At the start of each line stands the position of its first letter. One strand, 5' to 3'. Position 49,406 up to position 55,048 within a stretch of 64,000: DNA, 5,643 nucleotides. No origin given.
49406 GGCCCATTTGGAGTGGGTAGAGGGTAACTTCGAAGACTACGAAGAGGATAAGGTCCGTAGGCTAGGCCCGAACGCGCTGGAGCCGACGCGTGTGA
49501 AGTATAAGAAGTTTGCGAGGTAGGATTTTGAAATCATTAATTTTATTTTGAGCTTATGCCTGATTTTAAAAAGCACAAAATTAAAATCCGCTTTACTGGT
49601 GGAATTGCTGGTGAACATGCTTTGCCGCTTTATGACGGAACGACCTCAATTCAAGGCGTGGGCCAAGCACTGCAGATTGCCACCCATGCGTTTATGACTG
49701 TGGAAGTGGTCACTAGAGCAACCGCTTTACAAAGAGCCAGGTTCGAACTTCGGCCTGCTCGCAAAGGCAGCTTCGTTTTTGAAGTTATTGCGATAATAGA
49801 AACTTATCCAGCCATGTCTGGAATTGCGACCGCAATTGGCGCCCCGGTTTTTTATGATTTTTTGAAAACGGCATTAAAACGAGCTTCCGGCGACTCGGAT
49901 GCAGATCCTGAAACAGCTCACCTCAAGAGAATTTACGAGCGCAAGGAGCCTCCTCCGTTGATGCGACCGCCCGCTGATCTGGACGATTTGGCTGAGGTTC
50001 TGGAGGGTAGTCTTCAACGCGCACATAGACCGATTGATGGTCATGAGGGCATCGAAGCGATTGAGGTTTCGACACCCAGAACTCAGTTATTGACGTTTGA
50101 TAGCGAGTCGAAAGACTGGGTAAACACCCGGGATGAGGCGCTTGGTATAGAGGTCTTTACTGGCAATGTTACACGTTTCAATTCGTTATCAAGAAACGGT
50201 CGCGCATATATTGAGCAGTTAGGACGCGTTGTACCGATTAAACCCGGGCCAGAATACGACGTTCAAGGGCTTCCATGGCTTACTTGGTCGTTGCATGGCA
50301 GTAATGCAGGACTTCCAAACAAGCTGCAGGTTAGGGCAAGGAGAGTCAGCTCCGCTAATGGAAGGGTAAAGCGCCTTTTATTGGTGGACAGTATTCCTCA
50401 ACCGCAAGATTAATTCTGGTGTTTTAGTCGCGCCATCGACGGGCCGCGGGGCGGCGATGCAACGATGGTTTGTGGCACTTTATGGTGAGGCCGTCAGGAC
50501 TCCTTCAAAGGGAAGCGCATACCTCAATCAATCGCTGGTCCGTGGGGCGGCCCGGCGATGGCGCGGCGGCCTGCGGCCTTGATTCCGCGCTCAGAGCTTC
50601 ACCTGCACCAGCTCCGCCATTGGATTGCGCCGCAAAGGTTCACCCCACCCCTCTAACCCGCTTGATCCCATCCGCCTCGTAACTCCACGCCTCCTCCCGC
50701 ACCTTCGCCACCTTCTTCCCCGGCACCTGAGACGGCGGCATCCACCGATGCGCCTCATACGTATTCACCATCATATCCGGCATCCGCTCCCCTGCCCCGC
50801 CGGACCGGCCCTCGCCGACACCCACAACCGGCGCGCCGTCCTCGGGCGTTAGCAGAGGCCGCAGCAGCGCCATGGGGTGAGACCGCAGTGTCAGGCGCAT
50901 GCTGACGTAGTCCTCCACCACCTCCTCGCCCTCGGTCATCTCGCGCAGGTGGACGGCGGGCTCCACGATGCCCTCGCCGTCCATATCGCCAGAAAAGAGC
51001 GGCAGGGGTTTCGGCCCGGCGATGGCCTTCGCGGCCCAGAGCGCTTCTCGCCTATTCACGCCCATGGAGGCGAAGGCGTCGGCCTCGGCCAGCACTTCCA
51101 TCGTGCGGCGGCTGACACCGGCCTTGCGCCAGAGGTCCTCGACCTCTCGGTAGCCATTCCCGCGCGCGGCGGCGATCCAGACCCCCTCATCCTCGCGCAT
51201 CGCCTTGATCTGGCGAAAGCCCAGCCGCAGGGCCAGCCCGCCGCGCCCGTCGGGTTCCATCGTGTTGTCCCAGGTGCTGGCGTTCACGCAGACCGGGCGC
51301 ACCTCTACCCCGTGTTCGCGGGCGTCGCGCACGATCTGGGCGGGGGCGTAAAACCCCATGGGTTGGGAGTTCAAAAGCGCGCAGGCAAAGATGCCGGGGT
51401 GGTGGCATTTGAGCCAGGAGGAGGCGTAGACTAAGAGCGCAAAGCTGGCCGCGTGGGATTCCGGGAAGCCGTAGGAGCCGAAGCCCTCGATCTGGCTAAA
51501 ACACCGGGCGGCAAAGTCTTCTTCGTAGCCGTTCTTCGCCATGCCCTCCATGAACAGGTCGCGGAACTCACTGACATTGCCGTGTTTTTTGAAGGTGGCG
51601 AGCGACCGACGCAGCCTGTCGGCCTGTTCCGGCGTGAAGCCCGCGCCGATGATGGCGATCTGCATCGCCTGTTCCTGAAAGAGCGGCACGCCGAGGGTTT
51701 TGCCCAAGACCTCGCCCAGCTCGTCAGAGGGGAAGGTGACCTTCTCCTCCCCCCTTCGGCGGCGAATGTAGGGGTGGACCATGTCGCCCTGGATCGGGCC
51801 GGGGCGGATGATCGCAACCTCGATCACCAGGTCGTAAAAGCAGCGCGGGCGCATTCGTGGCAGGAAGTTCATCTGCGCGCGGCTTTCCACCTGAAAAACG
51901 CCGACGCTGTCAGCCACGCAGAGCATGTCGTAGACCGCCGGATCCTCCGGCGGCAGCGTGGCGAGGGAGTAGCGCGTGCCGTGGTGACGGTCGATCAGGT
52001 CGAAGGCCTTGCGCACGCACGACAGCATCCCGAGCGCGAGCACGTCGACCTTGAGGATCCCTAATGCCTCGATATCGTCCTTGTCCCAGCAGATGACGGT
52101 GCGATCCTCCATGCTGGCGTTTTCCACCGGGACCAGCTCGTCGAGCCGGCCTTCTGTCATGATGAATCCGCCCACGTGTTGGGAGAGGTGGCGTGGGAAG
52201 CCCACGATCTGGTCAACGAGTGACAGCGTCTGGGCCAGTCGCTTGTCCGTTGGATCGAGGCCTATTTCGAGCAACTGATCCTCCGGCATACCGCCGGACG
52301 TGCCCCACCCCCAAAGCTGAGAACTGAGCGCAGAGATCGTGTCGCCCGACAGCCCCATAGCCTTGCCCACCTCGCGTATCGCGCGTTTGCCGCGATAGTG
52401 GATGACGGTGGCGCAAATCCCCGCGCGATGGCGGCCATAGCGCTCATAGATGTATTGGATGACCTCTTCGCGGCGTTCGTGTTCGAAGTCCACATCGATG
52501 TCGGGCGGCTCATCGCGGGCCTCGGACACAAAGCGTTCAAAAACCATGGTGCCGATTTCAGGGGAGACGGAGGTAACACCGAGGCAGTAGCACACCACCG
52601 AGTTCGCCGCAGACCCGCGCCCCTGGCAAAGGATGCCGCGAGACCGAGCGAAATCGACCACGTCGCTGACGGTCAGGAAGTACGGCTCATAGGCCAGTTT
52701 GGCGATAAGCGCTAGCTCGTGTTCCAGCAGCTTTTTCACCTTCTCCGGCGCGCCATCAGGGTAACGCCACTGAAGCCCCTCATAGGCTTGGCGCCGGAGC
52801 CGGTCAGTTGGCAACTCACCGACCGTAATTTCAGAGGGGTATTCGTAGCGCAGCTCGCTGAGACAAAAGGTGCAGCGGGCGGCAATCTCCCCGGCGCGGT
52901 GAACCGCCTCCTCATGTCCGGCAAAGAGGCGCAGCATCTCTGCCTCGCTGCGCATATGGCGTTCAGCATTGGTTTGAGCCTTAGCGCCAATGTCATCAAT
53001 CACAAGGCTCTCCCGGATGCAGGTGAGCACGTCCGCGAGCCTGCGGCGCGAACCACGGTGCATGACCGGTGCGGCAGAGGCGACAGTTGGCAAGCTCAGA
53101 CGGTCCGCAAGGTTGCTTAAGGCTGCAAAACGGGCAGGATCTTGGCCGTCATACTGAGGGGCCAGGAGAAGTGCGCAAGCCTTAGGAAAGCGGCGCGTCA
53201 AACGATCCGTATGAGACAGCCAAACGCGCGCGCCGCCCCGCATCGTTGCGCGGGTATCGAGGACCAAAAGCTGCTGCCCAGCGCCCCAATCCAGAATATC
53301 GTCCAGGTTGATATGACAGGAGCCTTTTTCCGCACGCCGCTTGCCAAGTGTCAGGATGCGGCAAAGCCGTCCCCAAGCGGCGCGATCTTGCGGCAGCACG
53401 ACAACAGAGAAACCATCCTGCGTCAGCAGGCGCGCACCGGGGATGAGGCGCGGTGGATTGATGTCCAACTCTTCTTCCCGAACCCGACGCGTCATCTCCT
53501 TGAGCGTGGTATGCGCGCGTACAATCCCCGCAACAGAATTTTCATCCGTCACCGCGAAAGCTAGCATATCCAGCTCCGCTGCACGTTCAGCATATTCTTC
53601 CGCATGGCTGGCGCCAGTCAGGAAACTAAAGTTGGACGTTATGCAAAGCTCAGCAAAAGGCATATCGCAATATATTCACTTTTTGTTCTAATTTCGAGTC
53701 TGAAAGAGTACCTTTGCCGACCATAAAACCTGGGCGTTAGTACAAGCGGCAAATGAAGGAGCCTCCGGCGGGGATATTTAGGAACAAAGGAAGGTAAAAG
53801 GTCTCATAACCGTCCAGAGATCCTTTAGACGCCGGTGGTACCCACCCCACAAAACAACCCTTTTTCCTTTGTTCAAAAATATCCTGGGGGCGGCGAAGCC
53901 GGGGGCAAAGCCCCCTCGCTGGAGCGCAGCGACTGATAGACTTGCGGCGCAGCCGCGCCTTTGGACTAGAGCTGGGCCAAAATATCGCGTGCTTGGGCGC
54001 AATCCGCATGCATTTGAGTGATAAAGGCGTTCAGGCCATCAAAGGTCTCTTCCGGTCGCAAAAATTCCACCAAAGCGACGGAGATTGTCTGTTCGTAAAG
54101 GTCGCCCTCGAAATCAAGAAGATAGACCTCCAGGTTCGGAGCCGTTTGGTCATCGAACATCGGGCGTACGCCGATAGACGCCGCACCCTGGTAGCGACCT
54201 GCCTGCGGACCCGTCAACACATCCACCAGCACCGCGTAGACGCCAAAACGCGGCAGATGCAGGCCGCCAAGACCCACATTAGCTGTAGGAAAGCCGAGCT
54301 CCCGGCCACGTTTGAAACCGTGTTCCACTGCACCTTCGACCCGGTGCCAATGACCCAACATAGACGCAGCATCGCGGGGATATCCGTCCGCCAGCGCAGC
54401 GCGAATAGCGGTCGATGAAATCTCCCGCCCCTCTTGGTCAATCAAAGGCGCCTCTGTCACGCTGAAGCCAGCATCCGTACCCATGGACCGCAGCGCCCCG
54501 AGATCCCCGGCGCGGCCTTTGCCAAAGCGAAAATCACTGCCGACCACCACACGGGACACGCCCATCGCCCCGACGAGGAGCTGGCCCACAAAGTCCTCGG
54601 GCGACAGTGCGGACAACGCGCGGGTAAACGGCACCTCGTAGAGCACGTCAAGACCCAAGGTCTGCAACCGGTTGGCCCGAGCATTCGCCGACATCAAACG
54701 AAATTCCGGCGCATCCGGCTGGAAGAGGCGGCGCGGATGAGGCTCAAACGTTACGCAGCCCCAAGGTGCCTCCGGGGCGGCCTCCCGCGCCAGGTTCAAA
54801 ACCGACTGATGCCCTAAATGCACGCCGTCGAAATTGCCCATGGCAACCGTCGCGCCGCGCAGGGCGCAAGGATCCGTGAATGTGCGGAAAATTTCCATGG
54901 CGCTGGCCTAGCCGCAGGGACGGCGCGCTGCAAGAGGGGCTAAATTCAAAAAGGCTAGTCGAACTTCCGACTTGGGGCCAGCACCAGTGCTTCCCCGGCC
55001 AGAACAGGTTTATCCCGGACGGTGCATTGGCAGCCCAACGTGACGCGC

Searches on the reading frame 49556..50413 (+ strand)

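Call 30: search_protein_families(library=pfam, proteins=[window:49556-50413:+], max_evalue=0.00001)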
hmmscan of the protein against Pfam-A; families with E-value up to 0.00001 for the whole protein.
window:49556-50413:+ (285 aa): 2 families
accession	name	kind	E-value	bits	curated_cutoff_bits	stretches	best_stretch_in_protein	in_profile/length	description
PF25678.1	DUF7946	-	5.8e-16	59.5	27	1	9-189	1-182/183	Domain of unknown function (DUF7946)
PF25679.1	DUF7947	-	4.2e-07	30.4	27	1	199-278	3-77/79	Family of unknown function (DUF7947)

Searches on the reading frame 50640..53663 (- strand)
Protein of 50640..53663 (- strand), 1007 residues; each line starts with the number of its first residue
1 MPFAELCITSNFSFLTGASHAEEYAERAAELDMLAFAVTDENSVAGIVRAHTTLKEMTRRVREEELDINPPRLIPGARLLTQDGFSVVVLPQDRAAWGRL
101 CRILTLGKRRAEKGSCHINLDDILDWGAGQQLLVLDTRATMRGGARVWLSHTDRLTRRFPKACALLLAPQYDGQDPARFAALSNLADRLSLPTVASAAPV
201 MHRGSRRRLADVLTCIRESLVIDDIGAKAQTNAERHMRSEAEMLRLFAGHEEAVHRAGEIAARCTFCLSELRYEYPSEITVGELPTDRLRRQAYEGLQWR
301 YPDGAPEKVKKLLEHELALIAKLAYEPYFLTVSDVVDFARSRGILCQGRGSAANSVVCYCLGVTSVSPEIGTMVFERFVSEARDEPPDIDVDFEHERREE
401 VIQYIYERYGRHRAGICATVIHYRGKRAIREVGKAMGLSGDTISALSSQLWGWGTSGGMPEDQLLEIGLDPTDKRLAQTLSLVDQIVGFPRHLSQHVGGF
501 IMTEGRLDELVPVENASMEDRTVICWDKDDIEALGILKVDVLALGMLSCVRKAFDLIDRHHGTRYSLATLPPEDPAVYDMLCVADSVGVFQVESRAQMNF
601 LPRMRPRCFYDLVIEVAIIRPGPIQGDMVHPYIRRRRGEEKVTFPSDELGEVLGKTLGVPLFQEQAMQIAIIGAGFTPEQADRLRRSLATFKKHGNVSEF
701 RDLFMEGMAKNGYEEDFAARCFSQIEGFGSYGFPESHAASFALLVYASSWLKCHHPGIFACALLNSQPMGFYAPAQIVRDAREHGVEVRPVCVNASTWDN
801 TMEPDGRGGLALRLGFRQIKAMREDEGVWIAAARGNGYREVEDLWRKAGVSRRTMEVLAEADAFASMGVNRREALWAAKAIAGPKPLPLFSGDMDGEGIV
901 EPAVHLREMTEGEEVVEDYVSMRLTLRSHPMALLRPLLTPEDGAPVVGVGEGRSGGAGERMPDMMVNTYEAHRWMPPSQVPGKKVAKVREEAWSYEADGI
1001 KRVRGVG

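Call 30: search_protein_families(library=pfam, proteins=[window:50640-53663:-], max_evalue=0.00001)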
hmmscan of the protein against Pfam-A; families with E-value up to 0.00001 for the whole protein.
window:50640-53663:- (1007 aa): 4 families
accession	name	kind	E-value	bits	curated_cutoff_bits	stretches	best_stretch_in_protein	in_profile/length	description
PF07733.18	DNA_pol3_alpha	-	8.2e-83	278.4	23.9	1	288-543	2-260/260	Bacterial DNA polymerase III alpha NTPase domain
PF17657.6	DNA_pol3_finger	-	3.4e-57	192.8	22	1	546-712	1-166/166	Bacterial DNA polymerase III alpha subunit finger domain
PF14579.12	HHH_6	-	5.2e-19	68.7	25.6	1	785-874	1-90/90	Helix-hairpin-helix motif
PF02811.25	PHP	-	7e-06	26.9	26.4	0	10-106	6-94/164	PHP domain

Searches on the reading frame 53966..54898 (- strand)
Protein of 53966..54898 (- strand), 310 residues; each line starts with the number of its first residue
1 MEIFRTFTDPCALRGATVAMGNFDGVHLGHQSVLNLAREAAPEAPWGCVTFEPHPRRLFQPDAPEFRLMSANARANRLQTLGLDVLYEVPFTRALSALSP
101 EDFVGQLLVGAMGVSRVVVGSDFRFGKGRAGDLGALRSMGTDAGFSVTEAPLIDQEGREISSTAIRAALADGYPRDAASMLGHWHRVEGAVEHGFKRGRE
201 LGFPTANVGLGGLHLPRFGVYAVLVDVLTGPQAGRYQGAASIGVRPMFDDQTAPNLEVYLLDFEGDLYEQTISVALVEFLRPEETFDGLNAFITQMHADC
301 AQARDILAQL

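Call 30: search_protein_families(library=pfam, proteins=[window:53966-54898:-], max_evalue=0.00001)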
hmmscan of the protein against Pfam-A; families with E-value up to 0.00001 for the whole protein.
window:53966-54898:- (310 aa): 2 families
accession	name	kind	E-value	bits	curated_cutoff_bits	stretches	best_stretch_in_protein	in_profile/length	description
PF06574.18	FAD_syn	-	9.4e-47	159.2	27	1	13-164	5-158/158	FAD synthetase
PF01687.23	Flavokinase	-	6.3e-38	130.2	19.6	1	181-307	1-124/124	Riboflavin kinase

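Call 51: list_cluster_members(proteins=[window:53966-54898:-, window:56630-62509:-, window:3019-4383:-])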
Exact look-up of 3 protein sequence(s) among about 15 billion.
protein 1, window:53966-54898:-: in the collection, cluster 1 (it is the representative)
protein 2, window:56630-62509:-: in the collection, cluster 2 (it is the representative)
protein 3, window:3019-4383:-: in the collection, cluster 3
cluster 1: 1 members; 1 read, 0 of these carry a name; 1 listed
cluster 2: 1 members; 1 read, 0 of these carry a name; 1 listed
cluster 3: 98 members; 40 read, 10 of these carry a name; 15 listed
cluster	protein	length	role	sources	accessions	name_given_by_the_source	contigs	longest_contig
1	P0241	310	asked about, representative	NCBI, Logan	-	-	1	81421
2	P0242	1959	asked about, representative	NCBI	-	-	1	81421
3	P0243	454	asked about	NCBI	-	-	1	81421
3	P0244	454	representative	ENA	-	-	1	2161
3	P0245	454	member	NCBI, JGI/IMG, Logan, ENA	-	homogentisate 1,2-dioxygenase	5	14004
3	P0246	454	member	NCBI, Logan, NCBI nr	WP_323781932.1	homogentisate 1,2-dioxygenase [Amylibacter sp.]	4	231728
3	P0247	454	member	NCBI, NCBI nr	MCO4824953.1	MAG: homogentisate 1,2-dioxygenase [Amylibacter sp.] | homogentisate 1,2-dioxygenase [Amylibacter sp.]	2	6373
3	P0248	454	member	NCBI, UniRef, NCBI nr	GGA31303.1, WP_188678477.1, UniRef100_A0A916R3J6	homogentisate 1,2-dioxygenase [Neptunicoccus cionae] | Homogentisate 1,2-dioxygenase n=1 Tax=Neptunicoccus cionae TaxID=2035344 ... | homogentisate 1,2-dioxygenase [Amylibacter cionae]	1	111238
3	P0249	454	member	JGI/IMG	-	homogentisate 1,2-dioxygenase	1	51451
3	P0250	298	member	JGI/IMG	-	homogentisate 1,2-dioxygenase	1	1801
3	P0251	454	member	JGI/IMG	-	homogentisate 1,2-dioxygenase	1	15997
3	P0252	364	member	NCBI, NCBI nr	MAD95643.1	MAG: homogentisate 1,2-dioxygenase, partial [Rhodobacteraceae bacterium] | homogentisate 1,2-dioxygenase [Paracoccaceae bacterium]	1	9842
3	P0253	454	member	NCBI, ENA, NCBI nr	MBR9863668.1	MAG: homogentisate 1,2-dioxygenase [Rhodobacteraceae bacterium] | homogentisate 1,2-dioxygenase [Paracoccaceae bacterium]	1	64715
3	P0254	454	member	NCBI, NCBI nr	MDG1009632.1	MAG: homogentisate 1,2-dioxygenase [Amylibacter sp.] | homogentisate 1,2-dioxygenase [Amylibacter sp.]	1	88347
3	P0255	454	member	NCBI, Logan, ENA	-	-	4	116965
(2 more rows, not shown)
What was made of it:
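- Tried and rejected: The cluster table does hold the 1,959-aa form as a singleton on an 81,421-bp NCBI contig (call 51).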
